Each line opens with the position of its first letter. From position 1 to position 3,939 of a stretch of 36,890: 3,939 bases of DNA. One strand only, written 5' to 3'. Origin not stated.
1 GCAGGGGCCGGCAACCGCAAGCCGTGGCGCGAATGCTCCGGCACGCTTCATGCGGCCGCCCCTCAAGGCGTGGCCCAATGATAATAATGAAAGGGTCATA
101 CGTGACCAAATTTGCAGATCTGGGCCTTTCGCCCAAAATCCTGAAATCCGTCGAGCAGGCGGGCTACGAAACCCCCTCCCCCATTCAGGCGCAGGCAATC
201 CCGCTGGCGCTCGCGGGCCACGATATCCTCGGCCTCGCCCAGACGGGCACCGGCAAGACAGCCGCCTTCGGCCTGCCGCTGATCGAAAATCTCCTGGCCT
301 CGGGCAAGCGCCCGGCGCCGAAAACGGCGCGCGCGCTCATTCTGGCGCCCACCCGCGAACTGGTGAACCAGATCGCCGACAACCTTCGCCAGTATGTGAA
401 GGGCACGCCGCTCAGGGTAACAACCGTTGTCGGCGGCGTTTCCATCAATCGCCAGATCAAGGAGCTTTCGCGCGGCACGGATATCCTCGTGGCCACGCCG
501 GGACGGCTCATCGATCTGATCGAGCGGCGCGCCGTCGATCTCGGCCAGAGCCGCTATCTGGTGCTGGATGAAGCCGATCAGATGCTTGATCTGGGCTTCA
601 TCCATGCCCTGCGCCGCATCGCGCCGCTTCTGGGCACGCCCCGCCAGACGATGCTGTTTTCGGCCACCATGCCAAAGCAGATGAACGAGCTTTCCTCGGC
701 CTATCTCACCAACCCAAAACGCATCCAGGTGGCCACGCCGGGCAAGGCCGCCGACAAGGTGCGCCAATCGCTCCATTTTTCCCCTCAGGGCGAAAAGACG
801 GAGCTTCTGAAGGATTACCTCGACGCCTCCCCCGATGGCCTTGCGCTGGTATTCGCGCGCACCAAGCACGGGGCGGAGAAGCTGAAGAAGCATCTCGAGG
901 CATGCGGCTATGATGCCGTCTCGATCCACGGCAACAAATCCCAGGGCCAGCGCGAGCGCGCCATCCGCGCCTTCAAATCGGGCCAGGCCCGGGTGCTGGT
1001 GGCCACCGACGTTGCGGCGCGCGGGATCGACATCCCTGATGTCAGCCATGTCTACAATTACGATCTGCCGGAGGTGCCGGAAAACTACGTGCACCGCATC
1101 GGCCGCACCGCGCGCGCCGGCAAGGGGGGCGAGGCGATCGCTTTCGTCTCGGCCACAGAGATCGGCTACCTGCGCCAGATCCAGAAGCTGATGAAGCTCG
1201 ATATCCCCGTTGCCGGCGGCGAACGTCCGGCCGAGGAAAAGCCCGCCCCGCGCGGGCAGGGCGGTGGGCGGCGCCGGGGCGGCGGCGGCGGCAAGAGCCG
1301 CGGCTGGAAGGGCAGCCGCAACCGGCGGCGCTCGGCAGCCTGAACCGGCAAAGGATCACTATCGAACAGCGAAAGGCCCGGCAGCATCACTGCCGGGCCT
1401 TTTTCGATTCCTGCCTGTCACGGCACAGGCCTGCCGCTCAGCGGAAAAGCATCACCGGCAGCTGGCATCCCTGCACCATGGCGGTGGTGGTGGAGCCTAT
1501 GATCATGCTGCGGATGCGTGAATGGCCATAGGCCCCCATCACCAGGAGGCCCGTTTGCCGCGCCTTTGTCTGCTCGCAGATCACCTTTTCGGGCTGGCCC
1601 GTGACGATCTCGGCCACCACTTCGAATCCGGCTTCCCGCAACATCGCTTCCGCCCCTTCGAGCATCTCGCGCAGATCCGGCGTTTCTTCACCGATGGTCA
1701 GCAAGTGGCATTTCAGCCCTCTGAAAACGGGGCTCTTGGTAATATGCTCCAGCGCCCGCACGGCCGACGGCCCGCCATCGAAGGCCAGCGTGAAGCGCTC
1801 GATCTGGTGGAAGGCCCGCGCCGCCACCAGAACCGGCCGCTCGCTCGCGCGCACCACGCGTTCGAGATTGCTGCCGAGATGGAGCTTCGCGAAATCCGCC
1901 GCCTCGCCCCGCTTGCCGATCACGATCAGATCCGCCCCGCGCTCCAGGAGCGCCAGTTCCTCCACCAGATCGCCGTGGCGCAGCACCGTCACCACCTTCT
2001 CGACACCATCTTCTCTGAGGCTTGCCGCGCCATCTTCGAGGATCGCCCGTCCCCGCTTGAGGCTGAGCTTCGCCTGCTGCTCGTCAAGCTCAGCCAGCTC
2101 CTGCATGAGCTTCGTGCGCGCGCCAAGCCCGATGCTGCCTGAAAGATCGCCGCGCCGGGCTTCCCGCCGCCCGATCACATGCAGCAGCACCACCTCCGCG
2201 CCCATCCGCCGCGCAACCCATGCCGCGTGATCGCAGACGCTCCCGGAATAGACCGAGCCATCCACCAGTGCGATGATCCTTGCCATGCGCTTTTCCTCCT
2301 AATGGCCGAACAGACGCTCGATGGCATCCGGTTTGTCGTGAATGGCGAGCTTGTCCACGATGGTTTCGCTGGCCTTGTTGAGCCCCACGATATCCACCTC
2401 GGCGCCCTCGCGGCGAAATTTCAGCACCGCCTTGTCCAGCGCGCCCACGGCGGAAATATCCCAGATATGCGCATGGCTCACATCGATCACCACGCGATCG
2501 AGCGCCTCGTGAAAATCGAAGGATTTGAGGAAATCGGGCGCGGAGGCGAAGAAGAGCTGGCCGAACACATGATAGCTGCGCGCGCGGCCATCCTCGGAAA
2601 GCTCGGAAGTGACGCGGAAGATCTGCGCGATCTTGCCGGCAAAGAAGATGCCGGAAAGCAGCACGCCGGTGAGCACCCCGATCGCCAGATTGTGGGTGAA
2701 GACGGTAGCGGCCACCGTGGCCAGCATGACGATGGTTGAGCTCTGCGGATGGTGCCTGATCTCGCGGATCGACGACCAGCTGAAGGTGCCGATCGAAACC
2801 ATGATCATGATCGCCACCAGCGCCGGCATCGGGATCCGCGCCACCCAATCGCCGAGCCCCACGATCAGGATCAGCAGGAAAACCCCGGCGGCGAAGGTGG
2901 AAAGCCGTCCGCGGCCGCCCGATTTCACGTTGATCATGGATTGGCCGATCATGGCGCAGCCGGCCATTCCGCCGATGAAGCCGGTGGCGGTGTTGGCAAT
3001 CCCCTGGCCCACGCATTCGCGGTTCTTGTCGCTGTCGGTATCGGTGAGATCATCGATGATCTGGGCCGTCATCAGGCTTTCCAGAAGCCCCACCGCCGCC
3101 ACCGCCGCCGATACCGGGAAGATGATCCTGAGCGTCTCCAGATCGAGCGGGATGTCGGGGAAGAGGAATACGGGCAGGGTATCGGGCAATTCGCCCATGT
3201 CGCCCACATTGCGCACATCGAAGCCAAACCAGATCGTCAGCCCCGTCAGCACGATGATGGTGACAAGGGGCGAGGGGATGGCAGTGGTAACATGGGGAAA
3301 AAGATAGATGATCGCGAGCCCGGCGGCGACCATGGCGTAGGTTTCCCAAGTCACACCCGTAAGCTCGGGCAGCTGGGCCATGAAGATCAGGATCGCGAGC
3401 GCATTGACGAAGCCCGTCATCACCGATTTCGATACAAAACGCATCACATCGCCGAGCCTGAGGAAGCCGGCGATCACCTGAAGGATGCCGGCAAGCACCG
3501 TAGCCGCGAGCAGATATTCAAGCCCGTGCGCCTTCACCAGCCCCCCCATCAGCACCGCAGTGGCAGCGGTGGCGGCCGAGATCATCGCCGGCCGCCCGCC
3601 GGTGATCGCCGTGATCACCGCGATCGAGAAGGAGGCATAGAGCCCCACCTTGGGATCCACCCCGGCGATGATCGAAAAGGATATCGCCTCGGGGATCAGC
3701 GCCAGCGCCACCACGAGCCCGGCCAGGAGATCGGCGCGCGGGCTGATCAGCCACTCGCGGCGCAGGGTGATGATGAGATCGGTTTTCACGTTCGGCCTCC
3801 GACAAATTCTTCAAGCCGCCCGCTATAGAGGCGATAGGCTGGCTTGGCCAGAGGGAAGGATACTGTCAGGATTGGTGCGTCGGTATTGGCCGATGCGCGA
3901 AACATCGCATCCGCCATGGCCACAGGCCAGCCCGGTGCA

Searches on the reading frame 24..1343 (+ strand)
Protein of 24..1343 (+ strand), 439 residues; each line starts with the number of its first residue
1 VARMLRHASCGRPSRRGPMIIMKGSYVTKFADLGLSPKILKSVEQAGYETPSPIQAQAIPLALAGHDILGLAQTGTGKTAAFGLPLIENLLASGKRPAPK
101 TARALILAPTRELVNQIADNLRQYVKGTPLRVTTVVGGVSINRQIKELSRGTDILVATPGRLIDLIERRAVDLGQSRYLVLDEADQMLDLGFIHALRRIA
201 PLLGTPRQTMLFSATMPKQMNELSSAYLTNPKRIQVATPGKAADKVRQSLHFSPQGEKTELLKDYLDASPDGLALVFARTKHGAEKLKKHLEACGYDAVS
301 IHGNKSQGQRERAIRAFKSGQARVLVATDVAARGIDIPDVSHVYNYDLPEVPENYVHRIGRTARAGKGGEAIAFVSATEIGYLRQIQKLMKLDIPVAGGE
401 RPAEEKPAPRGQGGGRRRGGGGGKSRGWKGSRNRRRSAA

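Call 80: search_protein_families(library=pfam, proteins=[window:24-1343:+], max_evalue=0.00001)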
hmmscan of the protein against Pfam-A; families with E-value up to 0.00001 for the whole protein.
window:24-1343:+ (439 aa): 3 families
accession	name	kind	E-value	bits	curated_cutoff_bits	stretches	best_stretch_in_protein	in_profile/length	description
PF00270.35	DEAD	-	1.3e-49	168.6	26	1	52-222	1-166/167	DEAD/DEAH box helicase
PF00271.37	Helicase_C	-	3.3e-33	114.7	23.5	1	257-366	1-110/110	Helicase conserved C-terminal domain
PF04851.21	ResIII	-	5.6e-09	36.5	22.5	1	72-215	30-161/164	Type III restriction enzyme, res subunit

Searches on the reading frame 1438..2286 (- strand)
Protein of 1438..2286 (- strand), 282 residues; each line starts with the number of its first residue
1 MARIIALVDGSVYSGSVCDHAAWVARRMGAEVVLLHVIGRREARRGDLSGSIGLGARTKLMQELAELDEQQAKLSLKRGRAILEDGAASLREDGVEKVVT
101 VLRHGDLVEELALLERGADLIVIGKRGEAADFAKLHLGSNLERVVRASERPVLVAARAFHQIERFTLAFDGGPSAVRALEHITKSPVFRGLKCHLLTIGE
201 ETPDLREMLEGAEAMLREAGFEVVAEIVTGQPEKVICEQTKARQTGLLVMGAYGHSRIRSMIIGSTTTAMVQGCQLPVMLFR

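Call 80: search_protein_families(library=pfam, proteins=[window:1438-2286:-], max_evalue=0.00001)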
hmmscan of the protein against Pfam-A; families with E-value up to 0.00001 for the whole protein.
window:1438-2286:- (282 aa): 1 family
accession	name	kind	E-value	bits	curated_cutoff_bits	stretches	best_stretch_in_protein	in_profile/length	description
PF00582.32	Usp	-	2.9e-34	119.1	24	2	3-154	4-139/141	Universal stress protein family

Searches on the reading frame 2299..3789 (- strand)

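Call 80: search_protein_families(library=pfam, proteins=[window:2299-3789:-], max_evalue=0.00001)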
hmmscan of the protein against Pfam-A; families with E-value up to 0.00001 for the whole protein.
window:2299-3789:- (496 aa): 2 families
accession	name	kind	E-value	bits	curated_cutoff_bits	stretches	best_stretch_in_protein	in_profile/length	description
PF00916.26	Sulfate_transp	-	3.1e-56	191.2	23.2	2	19-147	3-138/380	Sulfate permease family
PF01740.26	STAS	-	1.8e-12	47.4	22.6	1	399-487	6-97/106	STAS domain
